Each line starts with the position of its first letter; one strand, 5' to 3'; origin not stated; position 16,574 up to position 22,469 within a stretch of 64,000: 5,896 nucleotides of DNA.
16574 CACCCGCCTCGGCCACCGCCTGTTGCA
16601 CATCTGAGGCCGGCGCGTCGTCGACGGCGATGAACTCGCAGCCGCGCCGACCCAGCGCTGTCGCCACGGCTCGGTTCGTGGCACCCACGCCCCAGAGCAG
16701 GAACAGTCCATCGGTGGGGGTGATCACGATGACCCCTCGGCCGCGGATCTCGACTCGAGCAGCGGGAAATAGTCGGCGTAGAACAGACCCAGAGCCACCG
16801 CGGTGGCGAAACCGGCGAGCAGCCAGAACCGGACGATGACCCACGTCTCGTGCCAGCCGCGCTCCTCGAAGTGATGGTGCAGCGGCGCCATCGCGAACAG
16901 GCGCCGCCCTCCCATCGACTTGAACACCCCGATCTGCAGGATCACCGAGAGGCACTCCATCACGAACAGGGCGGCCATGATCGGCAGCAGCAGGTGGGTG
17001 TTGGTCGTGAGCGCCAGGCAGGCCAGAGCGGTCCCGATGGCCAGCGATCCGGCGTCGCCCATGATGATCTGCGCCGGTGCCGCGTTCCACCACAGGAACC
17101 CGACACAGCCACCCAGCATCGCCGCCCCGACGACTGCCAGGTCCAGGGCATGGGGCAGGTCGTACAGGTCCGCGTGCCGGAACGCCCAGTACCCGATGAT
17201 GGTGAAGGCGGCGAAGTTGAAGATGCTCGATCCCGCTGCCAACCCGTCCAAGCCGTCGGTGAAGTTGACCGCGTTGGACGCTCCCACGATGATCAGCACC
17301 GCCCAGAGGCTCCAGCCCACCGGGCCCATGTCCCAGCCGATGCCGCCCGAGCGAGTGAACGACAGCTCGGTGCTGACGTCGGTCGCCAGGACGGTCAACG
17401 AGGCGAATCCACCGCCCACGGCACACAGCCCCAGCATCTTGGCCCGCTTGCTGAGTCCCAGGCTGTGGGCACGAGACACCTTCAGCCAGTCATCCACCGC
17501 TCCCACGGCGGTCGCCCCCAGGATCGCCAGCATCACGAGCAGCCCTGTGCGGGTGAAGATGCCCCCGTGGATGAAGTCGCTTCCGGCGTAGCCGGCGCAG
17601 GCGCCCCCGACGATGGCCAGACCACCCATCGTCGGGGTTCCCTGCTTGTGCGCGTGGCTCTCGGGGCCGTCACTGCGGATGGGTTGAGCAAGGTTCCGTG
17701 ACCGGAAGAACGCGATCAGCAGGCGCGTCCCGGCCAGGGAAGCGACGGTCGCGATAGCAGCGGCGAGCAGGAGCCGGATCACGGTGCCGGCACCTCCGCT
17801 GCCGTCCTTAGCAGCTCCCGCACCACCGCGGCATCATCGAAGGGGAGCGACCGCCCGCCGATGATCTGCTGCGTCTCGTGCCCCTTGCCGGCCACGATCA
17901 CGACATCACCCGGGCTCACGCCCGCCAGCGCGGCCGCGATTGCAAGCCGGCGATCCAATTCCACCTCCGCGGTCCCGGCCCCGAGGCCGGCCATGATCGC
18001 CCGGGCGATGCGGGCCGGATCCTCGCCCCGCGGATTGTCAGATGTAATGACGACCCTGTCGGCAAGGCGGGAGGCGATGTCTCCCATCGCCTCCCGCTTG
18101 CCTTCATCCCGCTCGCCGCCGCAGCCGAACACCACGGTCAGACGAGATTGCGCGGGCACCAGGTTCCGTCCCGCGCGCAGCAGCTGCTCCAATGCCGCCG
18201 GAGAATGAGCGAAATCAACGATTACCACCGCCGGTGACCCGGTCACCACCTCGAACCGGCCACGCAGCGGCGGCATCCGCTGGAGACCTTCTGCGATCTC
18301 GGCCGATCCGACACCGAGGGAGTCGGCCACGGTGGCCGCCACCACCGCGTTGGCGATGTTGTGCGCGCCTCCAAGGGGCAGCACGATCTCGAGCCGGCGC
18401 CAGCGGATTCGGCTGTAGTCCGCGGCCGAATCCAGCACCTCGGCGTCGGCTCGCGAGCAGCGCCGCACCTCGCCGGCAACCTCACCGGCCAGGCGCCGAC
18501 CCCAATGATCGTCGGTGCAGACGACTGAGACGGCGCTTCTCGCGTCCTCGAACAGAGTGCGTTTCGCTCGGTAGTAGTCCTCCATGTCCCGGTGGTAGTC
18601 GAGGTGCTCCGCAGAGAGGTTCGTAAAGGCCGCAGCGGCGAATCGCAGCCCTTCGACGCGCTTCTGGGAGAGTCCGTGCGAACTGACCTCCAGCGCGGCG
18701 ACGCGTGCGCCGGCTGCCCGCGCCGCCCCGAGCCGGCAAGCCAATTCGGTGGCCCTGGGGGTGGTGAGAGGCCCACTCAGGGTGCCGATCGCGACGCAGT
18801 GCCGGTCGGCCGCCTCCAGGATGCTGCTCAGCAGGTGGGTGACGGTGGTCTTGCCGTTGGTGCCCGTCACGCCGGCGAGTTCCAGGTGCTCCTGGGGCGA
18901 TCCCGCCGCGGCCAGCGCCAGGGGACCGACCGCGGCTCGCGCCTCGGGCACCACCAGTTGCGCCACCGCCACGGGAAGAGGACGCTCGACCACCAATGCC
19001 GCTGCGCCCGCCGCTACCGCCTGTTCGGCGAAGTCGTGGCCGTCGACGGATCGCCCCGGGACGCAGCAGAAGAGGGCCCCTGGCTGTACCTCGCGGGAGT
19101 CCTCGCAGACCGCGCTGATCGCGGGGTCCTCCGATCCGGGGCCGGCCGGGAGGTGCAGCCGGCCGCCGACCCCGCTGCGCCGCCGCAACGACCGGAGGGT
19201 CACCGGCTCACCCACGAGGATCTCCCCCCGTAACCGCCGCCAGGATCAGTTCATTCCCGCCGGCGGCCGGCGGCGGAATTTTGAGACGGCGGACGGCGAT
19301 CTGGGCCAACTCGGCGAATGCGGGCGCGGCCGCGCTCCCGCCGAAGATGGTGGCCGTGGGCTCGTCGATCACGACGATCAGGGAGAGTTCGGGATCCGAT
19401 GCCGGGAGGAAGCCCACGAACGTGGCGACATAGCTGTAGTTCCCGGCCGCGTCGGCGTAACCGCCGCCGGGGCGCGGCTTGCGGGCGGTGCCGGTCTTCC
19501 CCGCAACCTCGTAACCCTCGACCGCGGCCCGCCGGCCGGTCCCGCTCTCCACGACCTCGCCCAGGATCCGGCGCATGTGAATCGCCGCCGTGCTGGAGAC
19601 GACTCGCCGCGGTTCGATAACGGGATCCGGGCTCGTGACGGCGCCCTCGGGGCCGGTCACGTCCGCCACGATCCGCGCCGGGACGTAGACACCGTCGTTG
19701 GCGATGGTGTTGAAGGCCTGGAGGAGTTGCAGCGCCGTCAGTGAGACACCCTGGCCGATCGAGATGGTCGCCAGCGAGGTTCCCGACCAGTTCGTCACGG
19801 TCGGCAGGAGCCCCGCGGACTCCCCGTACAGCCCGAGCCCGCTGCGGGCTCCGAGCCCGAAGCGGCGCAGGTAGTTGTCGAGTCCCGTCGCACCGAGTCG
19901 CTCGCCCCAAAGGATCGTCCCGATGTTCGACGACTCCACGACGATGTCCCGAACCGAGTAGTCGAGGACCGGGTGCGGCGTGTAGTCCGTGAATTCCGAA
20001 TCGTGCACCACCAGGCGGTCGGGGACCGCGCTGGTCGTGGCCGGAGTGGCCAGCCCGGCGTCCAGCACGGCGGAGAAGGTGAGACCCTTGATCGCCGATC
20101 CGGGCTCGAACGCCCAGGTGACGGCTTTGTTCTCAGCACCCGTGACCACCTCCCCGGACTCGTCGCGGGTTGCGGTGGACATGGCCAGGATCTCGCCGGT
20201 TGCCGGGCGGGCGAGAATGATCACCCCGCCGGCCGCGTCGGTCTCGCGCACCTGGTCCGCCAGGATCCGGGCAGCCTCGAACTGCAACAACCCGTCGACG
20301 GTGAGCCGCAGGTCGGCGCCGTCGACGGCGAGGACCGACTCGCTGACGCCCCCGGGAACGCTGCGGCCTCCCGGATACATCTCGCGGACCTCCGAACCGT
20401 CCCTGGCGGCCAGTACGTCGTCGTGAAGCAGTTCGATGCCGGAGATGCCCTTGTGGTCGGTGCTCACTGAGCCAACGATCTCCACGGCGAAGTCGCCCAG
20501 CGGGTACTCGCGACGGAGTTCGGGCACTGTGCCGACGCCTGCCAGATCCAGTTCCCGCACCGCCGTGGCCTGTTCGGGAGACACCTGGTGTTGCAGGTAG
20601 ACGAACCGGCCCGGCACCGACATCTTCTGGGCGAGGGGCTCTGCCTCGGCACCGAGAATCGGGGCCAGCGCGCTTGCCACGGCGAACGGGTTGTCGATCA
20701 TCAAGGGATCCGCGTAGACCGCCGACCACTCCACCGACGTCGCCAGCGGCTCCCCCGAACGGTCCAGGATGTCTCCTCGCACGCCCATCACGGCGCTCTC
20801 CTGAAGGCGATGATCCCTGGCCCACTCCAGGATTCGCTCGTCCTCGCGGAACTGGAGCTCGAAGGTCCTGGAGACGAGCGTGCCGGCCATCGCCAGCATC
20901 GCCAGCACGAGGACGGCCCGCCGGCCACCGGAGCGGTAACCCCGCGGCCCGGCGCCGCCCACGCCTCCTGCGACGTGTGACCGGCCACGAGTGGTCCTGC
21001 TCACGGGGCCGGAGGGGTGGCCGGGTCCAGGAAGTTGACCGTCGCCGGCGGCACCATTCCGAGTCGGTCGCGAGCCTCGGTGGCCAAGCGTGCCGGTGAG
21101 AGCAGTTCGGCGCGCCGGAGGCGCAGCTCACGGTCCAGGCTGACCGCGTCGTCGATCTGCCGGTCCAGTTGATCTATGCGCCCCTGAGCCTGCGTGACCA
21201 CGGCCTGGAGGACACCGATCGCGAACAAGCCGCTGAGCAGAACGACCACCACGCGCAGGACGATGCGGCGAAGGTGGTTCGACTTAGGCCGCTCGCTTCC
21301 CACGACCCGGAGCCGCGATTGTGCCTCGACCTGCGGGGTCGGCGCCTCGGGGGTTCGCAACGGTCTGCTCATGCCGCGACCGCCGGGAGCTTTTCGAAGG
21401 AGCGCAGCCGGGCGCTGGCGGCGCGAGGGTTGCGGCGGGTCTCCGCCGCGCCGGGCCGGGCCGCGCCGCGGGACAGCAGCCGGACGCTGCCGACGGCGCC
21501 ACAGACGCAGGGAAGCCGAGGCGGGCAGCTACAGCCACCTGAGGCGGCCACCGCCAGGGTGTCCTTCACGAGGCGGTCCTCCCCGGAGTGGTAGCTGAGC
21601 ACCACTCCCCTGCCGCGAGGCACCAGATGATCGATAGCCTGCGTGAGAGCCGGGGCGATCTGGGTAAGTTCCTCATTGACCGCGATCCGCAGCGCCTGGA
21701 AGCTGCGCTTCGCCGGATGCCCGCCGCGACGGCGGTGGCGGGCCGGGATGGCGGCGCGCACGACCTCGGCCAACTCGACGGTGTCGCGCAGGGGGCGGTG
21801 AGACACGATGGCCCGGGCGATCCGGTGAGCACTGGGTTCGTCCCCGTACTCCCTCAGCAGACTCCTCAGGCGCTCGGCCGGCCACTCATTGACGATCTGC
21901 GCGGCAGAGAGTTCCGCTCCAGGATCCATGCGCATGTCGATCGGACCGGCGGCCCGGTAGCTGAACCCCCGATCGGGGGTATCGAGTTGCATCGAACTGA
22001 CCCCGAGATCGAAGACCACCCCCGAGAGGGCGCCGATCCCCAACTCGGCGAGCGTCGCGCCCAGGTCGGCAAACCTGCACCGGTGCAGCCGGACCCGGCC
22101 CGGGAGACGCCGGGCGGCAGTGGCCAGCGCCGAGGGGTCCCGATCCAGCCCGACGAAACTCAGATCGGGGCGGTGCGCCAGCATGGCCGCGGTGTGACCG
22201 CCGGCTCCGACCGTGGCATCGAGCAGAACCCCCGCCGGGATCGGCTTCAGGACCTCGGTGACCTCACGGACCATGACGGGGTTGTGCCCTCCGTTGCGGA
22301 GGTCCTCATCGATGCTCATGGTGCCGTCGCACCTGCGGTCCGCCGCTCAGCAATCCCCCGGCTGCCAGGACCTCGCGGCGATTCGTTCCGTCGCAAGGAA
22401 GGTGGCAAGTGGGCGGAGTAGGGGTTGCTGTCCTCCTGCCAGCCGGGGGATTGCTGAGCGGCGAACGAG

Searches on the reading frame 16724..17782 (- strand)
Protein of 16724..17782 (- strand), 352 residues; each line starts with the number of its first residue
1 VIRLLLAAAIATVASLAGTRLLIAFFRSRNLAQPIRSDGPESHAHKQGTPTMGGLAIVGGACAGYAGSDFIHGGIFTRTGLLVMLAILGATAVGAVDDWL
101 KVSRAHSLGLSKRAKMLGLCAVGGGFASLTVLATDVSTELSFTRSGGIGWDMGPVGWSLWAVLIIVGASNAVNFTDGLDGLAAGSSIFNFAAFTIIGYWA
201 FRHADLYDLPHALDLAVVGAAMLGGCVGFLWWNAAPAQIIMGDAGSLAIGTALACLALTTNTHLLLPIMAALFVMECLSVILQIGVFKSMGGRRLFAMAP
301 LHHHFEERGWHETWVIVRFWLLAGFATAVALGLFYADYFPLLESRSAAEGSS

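Call 27: search_protein_families(library=pfam, proteins=[window:16724-17782:-], max_evalue=0.00001)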
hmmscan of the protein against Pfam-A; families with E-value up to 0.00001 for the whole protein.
window:16724-17782:- (352 aa): 1 family
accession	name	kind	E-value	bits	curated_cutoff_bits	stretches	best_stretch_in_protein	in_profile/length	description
PF00953.26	Glycos_transf_4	-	2.3e-28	99.6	27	1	82-260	3-159/160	Glycosyl transferase family 4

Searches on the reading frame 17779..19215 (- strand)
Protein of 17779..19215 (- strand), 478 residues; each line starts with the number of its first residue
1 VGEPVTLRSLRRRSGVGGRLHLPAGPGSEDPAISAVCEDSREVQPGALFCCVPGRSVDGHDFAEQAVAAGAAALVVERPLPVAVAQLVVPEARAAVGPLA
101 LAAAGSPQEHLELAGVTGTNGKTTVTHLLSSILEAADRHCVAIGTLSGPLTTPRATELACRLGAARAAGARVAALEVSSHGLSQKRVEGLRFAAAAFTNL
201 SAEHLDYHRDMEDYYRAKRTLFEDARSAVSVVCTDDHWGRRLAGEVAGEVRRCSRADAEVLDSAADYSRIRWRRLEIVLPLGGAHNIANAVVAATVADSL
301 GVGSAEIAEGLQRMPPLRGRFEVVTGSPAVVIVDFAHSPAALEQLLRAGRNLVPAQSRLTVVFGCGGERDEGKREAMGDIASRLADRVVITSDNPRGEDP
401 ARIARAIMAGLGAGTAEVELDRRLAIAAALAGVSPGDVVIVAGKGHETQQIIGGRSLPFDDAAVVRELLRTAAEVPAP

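Call 27: search_protein_families(library=pfam, proteins=[window:17779-19215:-], max_evalue=0.00001)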
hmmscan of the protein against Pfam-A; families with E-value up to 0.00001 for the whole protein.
window:17779-19215:- (478 aa): 3 families
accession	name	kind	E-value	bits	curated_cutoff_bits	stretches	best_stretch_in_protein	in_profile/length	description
PF08245.18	Mur_ligase_M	-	2.8e-40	138.9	24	1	116-297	1-200/200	Mur ligase middle domain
PF02875.26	Mur_ligase_C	-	1.2e-32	113.9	28.4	1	319-445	1-127/127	Mur ligase, glutamate ligase domain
PF01225.30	Mur_ligase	-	2.4e-11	44.3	21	1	33-87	2-61/95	Mur ligase family, catalytic domain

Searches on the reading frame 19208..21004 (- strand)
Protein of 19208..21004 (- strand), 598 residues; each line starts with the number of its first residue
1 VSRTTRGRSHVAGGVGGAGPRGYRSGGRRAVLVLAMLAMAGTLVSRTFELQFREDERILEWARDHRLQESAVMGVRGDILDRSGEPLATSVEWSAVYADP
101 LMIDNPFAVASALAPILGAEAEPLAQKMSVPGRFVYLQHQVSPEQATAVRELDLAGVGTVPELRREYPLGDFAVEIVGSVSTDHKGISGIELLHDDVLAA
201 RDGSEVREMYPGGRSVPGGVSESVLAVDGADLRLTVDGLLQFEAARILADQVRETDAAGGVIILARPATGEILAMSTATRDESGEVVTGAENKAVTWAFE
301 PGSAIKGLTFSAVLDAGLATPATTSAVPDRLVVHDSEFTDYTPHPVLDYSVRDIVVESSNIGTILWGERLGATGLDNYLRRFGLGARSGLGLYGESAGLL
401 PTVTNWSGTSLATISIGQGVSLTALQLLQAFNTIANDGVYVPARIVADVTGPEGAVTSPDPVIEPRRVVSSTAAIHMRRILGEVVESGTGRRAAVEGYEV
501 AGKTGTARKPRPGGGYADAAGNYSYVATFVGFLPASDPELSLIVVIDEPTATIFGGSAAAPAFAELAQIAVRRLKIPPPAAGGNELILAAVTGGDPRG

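Call 24: find_encoding_contigs(protein=window:19208-21004:-, flank=10000, max_places=1)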
Protein window:19208-21004:- (598 aa): no gene with exactly this product is on record in the collection.

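Call 27: search_protein_families(library=pfam, proteins=[window:19208-21004:-], max_evalue=0.00001)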
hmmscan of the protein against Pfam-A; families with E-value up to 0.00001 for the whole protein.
window:19208-21004:- (598 aa): 2 families
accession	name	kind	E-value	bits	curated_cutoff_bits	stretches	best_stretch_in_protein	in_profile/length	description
PF00905.27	Transpeptidase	-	1.6e-59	202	22.1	1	260-566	1-297/299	Penicillin binding protein transpeptidase domain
PF03717.20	PBP_dimer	-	1.2e-12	49.1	24.4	1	75-214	5-174/180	Penicillin-binding Protein dimerisation domain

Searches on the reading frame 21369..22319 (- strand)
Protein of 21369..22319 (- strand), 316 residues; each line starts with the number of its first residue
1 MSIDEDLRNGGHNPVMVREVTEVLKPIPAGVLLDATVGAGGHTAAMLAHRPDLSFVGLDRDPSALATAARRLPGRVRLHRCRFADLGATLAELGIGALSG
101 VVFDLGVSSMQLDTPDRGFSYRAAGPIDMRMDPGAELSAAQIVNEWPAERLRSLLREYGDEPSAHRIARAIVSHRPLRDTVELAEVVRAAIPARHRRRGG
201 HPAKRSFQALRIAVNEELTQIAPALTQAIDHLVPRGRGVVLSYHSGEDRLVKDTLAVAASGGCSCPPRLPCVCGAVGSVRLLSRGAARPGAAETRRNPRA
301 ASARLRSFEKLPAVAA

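Call 27: search_protein_families(library=pfam, proteins=[window:21369-22319:-], max_evalue=0.00001)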
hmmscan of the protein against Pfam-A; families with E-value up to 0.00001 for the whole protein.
window:21369-22319:- (316 aa): 1 family
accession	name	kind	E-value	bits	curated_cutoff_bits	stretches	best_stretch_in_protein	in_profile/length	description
PF01795.25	Methyltransf_5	-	5.3e-94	315.6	27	1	11-310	3-308/309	MraW methylase family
